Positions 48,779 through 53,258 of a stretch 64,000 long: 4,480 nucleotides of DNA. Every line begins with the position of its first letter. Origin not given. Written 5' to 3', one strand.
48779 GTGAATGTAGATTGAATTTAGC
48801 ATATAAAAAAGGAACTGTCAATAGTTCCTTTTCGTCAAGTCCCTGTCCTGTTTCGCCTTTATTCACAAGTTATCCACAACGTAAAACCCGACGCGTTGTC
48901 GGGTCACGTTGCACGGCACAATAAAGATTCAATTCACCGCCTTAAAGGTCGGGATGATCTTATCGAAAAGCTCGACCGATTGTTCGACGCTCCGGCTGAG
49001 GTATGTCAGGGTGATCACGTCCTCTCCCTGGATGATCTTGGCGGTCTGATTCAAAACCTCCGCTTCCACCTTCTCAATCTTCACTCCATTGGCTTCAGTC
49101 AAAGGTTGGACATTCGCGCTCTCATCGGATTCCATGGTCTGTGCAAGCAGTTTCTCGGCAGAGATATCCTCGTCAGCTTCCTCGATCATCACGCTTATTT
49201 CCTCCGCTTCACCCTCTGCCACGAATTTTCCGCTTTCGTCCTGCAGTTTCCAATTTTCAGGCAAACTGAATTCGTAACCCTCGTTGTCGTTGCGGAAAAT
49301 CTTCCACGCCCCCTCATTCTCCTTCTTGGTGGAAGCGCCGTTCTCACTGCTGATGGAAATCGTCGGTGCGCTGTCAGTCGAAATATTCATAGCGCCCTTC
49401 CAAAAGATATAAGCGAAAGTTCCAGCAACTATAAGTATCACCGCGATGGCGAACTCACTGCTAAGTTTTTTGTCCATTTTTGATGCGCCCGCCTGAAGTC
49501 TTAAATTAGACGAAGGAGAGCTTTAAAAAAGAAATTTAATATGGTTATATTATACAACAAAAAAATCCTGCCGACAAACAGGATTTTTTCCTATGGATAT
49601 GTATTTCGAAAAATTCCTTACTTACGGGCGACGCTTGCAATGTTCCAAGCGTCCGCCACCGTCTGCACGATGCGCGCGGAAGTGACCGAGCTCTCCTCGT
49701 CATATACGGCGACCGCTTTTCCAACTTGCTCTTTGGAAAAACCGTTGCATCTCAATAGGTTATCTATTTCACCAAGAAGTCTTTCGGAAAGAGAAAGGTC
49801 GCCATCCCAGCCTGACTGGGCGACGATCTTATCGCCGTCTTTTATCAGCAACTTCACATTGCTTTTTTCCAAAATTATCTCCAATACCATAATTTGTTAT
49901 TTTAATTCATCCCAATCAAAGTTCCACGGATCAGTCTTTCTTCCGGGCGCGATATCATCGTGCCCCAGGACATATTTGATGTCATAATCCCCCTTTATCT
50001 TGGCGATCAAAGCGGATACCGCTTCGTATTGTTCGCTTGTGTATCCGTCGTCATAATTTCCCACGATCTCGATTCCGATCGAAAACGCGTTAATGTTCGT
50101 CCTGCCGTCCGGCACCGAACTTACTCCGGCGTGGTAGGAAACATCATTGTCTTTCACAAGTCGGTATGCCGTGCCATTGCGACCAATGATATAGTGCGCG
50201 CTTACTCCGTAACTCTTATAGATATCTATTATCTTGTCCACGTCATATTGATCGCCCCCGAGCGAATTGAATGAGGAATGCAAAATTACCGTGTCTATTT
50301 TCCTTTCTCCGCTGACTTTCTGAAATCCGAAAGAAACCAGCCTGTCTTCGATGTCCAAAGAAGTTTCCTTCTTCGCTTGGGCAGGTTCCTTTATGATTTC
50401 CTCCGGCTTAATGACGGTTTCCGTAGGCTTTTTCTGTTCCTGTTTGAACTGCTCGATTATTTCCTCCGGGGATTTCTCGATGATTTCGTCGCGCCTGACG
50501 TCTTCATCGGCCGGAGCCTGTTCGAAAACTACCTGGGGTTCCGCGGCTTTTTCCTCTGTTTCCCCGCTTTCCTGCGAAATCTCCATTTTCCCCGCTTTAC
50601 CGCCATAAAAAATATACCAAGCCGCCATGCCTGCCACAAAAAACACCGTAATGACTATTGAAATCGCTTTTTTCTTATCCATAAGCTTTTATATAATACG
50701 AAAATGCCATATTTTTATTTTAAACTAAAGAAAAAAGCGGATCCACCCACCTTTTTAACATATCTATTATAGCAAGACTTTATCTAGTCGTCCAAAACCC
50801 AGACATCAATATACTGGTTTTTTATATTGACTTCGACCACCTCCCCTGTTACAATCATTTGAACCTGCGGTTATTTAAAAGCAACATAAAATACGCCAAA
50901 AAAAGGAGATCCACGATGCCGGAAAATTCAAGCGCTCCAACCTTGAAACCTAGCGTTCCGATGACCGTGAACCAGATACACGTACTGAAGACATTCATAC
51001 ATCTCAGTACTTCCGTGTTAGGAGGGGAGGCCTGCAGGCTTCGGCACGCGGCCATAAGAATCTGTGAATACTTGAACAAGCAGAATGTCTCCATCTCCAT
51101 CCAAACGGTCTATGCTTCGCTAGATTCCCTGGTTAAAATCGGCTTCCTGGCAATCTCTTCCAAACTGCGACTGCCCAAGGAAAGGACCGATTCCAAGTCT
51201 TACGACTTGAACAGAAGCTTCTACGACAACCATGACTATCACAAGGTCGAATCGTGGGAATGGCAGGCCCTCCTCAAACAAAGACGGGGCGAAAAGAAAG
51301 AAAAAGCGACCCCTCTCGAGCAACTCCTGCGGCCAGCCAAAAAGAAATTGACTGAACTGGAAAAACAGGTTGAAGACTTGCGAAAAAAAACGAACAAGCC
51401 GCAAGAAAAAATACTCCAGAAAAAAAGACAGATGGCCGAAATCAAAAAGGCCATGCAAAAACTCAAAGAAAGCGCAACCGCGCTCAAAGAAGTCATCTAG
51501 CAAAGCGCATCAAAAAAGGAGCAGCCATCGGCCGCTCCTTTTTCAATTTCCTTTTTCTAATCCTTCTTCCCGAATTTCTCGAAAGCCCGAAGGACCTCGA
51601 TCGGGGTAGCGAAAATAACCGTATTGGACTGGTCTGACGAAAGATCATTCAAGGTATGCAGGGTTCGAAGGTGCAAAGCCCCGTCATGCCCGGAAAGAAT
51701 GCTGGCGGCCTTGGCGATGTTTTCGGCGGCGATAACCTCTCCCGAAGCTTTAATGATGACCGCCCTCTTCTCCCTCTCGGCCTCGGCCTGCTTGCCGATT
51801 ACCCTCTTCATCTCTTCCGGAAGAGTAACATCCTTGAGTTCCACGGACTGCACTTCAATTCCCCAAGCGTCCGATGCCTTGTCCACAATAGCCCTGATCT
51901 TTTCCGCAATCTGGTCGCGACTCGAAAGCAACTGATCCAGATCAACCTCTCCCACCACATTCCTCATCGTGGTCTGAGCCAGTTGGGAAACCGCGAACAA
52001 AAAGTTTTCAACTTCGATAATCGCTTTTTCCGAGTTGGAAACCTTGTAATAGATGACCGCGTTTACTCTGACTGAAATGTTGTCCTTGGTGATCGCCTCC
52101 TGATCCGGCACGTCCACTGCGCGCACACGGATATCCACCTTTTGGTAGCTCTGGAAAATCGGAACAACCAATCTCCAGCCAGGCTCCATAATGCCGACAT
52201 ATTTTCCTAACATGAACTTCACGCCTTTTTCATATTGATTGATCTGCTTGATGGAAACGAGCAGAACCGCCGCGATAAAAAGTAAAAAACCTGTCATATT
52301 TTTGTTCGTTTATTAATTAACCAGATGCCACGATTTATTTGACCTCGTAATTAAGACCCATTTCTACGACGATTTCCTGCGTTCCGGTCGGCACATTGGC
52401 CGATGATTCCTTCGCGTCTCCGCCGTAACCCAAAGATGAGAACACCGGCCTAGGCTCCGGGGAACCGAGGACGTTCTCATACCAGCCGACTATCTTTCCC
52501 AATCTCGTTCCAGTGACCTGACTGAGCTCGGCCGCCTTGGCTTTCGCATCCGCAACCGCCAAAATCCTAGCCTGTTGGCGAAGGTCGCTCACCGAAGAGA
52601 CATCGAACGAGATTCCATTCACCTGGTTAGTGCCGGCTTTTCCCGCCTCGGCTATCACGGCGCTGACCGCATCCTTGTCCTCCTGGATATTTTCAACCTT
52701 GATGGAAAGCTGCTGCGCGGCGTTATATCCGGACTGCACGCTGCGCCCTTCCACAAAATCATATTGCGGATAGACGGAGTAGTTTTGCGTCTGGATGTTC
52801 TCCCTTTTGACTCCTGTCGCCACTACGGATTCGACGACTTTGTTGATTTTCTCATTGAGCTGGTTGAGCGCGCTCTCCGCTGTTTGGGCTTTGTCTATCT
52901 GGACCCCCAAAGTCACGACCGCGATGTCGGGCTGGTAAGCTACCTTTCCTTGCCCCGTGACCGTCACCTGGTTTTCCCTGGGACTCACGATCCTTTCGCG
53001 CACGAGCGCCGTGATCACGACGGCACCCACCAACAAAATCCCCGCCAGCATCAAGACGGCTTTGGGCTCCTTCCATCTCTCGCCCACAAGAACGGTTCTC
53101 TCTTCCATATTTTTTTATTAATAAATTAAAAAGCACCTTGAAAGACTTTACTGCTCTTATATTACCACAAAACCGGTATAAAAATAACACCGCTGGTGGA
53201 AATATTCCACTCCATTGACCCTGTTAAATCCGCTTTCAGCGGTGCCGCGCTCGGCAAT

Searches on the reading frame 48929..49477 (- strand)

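Call 13: search_protein_families(library=pfam, proteins=[window:48929-49477:-], max_evalue=0.001)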
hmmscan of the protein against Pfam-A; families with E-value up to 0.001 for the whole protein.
window:48929-49477:- (182 aa): 1 family
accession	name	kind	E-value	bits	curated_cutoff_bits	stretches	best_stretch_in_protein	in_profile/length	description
PF01789.22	PsbP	-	0.00088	19.8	23.5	0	60-166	5-112/155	PsbP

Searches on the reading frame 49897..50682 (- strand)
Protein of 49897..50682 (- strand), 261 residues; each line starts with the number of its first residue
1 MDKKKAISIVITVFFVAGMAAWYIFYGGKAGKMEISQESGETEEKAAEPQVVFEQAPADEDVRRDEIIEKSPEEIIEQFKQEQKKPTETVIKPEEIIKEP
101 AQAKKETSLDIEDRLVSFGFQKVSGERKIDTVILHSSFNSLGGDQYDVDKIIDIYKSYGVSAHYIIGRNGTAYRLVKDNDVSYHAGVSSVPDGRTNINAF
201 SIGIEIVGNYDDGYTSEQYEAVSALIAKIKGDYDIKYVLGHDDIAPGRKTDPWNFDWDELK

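Call 13: search_protein_families(library=pfam, proteins=[window:49897-50682:-], max_evalue=0.001)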
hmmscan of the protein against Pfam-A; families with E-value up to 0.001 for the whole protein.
window:49897-50682:- (261 aa): 1 family
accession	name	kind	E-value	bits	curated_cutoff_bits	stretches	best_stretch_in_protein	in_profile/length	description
PF01510.30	Amidase_2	-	3.5e-28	99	26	1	127-252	3-129/131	N-acetylmuramoyl-L-alanine amidase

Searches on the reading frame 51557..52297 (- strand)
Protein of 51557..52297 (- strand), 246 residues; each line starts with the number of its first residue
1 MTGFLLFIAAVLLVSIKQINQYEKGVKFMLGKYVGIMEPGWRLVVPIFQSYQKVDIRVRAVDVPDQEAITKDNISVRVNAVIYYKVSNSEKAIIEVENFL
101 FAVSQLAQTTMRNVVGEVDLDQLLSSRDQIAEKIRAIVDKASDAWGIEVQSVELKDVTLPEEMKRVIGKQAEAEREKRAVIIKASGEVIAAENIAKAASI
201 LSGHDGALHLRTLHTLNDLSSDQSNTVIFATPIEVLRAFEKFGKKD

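Call 13: search_protein_families(library=pfam, proteins=[window:51557-52297:-], max_evalue=0.001)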
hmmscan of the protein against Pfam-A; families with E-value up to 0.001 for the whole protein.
window:51557-52297:- (246 aa): 2 families
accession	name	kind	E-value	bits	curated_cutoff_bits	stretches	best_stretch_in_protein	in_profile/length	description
PF01145.31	Band_7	-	3.4e-40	138.4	23.6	1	17-187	1-175/176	SPFH domain / Band 7 family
PF13421.11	Band_7_1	-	7.9e-06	26.1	24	1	103-172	137-208/211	SPFH domain-Band 7 family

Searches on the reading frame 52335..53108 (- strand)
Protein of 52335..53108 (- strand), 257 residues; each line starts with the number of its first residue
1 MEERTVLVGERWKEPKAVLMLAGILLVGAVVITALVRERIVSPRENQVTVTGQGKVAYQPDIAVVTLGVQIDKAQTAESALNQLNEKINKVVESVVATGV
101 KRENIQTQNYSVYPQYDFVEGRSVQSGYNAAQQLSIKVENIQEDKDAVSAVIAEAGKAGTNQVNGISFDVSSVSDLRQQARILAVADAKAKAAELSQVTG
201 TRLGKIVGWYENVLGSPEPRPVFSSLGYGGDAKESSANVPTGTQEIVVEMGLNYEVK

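Call 13: search_protein_families(library=pfam, proteins=[window:52335-53108:-], max_evalue=0.001)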
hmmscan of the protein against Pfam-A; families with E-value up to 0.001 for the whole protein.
window:52335-53108:- (257 aa): 2 families
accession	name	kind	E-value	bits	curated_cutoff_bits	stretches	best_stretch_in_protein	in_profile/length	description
PF04402.19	SIMPL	-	2.9e-42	145.7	25.2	1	48-250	1-201/205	Protein of unknown function (DUF541)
PF09787.14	Golgin_A5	-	0.00087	19.3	31.7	0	50-157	135-241/305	Golgin subfamily A member 5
